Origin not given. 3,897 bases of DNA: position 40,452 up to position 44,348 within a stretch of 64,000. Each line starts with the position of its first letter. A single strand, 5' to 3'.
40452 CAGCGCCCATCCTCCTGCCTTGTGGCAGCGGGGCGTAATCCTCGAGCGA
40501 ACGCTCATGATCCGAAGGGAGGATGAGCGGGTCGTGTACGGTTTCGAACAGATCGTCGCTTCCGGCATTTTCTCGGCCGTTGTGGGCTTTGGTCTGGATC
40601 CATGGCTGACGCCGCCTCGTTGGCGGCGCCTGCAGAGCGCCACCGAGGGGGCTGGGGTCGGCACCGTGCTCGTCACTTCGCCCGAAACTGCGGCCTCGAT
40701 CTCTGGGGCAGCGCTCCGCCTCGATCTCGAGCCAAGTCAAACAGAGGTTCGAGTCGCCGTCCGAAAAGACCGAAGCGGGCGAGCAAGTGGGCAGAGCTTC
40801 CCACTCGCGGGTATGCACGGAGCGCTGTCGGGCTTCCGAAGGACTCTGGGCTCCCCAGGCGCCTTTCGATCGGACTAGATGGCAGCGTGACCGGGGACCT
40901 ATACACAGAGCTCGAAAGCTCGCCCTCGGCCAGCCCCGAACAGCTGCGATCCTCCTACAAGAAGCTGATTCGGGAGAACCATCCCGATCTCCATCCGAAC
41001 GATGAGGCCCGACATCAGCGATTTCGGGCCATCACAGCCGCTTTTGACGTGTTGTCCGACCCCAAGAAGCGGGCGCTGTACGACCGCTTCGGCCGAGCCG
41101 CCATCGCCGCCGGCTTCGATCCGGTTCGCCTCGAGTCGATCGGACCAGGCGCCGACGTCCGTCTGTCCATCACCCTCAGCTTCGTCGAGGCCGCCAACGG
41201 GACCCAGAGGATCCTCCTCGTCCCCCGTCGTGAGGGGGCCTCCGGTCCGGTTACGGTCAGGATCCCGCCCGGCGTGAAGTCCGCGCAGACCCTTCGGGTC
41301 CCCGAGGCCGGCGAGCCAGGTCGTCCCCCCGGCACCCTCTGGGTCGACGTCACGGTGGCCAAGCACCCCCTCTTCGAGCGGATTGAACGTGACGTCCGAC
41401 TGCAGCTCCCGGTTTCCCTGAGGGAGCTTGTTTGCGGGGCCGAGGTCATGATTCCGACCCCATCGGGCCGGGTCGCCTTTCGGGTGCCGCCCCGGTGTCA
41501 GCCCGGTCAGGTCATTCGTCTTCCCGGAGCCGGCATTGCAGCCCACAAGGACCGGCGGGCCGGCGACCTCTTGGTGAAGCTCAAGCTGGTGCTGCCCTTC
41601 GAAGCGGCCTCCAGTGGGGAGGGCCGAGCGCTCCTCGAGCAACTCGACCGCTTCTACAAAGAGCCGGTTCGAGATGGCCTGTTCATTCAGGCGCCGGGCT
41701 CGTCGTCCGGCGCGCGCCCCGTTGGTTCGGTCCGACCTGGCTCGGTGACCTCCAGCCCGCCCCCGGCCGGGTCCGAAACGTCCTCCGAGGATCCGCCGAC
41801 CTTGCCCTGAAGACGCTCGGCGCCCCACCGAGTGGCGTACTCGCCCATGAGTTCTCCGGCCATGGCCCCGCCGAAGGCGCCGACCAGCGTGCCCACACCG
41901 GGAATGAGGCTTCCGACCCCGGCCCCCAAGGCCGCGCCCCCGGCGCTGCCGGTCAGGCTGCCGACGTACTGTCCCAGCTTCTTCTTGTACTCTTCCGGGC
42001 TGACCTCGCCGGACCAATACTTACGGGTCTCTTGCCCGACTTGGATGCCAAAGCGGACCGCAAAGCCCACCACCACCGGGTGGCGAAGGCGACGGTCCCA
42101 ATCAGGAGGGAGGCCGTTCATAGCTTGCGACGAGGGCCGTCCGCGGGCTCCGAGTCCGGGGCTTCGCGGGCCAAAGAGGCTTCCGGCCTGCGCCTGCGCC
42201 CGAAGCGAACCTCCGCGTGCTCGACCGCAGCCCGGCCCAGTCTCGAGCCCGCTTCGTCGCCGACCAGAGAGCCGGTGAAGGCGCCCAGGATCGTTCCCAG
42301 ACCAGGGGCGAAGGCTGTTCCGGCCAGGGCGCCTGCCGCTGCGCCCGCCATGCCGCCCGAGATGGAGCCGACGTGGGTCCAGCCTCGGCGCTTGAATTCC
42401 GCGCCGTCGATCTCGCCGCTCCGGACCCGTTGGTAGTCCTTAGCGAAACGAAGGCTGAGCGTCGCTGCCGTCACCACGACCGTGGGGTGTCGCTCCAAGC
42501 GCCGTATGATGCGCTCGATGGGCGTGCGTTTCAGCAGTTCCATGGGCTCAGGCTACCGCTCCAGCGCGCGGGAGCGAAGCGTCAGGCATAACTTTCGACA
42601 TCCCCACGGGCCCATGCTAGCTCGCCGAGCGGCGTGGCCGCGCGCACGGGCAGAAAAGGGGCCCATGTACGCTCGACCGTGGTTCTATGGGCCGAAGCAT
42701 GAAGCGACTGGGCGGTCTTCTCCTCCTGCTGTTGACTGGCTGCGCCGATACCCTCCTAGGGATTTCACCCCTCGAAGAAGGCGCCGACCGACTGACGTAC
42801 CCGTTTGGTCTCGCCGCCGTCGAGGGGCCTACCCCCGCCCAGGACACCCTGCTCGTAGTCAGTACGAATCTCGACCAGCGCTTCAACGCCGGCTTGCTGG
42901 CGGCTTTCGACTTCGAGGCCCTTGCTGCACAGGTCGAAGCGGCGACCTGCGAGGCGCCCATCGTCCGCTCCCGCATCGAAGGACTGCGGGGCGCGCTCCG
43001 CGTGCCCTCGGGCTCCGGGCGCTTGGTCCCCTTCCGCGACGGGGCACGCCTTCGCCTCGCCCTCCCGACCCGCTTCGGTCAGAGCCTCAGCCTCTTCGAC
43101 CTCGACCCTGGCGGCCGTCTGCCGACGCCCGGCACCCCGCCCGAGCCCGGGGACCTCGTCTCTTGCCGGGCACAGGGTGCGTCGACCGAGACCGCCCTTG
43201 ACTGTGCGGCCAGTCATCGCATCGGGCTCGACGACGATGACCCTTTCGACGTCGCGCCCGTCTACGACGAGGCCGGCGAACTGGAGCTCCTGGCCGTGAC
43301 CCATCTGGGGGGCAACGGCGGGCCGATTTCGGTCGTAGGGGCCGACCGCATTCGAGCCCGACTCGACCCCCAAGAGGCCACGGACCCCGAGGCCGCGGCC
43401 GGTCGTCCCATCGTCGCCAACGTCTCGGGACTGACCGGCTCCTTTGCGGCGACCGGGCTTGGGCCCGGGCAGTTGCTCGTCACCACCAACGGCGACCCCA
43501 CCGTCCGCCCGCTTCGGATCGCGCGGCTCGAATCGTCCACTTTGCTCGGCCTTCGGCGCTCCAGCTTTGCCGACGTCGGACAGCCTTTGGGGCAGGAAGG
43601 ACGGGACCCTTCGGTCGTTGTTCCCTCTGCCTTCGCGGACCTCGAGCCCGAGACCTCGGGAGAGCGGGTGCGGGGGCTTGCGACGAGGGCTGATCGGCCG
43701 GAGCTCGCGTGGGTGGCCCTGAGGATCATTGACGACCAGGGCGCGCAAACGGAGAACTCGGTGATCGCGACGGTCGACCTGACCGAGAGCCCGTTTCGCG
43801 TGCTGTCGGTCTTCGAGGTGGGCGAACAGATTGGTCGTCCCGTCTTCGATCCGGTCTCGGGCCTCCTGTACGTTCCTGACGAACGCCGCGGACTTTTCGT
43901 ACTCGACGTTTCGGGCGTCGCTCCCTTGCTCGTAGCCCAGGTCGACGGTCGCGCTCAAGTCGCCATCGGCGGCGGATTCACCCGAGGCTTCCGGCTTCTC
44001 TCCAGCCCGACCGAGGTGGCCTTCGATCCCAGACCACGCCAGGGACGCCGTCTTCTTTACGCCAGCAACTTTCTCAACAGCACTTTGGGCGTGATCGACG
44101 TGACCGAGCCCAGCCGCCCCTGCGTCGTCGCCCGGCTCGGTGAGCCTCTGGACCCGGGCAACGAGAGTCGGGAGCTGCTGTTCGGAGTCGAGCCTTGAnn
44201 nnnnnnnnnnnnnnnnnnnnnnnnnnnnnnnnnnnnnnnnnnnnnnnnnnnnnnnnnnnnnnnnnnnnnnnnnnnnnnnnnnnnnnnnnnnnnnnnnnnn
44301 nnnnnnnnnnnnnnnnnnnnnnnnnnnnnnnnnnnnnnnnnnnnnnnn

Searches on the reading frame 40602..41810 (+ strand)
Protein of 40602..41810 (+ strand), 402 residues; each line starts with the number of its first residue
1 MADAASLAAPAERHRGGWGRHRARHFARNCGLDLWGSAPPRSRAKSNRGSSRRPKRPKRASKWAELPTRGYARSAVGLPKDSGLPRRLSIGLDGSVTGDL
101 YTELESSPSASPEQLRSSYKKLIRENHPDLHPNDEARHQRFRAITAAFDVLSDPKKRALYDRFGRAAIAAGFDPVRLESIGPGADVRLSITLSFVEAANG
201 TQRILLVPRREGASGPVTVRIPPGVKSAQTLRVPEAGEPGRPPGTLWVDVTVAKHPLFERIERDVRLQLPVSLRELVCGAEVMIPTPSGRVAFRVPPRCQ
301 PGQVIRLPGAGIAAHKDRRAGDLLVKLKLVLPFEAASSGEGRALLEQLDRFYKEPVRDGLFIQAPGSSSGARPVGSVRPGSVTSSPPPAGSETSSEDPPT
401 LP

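Call 5: search_protein_families(library=pfam, proteins=[window:40602-41810:+], max_evalue=0.01)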
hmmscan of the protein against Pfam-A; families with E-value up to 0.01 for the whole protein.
window:40602-41810:+ (402 aa): 2 families
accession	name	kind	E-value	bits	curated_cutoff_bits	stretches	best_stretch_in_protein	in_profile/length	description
PF01556.23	DnaJ_C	-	4.4e-34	118.2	26.6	1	187-332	2-152/152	DnaJ C terminal domain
PF00226.36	DnaJ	-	4.1e-16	59.3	27.8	1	99-161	1-63/63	DnaJ domain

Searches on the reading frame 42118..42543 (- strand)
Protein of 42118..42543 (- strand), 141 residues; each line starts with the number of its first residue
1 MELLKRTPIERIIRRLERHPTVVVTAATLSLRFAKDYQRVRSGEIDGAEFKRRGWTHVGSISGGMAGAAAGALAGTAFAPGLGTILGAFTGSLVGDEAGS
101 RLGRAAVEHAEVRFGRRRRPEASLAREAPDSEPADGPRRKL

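Call 93: search_protein_families(library=pfam, proteins=[window:42118-42543:-], max_evalue=0.001)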
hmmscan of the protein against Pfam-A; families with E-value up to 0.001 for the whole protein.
window:42118-42543:- (141 aa): 1 family
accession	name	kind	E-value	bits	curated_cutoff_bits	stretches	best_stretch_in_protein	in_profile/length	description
PF04306.18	DUF456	-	0.00084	20.1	29.4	1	54-107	53-107/139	Protein of unknown function (DUF456)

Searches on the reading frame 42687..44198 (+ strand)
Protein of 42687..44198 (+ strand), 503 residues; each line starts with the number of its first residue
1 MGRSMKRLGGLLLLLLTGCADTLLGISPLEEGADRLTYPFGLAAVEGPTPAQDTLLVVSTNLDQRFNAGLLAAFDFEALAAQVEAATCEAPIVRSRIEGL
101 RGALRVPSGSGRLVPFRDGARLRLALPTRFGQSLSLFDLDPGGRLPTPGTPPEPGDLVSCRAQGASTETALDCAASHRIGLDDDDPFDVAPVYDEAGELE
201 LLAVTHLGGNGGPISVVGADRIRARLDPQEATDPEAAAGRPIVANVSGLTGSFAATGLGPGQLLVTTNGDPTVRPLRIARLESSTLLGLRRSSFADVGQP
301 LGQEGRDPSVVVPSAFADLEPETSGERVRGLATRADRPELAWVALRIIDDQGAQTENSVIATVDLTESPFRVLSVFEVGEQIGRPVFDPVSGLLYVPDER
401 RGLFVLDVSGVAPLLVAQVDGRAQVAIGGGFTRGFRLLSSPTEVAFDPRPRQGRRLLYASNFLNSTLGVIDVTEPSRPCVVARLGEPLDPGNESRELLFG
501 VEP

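Call 5: search_protein_families(library=pfam, proteins=[window:42687-44198:+], max_evalue=0.01)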
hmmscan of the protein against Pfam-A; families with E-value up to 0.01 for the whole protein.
window:42687-44198:+ (503 aa): 0 families

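Call 8: search_protein_families(library=ncbifam, proteins=[window:42687-44198:+], max_evalue=0.01)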
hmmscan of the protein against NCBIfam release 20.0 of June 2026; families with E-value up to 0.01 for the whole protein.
window:42687-44198:+ (503 aa): 0 families
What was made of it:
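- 42687..44198 (+): lipoA: predicted lipoprotein, 503 aa (signal peptide plus lipobox LLTGC). First gene of the cassette. Homologue of the first lipoprotein of Kil cluster-1 loci (the MXAN_3102 position). No Pfam or NCBIfam hit (calls 5, 8).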

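Call 64: search_protein_families(library=padloc, proteins=[window:42687-44198:+], max_evalue=0.01)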
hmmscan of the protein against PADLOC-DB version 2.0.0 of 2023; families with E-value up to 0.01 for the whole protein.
window:42687-44198:+ (503 aa): 0 families
